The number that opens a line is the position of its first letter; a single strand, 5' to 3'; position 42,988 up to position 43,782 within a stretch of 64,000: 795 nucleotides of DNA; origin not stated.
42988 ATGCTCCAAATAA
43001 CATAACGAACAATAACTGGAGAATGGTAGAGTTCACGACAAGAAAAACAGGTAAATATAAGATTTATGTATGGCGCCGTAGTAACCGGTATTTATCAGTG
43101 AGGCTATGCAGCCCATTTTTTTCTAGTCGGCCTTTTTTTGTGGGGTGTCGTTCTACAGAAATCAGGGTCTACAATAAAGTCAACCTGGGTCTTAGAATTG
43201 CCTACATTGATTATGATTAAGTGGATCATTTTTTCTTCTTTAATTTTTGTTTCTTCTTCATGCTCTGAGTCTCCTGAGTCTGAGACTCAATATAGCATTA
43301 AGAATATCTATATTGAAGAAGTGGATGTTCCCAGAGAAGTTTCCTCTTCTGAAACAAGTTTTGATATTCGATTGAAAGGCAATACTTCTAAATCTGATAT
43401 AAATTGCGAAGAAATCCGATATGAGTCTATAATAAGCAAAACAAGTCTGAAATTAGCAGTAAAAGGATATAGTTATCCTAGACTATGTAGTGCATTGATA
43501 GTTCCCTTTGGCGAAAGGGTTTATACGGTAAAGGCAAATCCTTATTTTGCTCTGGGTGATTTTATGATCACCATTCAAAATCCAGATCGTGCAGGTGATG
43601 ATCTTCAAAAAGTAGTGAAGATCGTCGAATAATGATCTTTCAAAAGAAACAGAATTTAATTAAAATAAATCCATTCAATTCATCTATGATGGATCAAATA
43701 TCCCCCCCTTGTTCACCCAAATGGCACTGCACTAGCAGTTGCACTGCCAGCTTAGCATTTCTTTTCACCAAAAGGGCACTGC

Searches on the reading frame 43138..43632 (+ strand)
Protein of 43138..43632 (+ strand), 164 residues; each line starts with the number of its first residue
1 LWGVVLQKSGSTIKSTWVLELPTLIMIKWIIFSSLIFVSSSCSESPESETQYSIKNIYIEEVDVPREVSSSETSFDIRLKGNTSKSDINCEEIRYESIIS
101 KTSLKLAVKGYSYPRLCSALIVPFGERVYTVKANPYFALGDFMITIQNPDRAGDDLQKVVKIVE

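Call 3: search_protein_families(library=pfam, proteins=[window:43138-43632:+], max_evalue=1)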
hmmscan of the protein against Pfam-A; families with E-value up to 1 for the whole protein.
window:43138-43632:+ (164 aa): 1 family
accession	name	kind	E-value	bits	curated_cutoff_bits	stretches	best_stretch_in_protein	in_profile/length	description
PF16390.11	DUF4999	-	0.067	13.7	25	1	25-83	8-61/76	Domain of unknown function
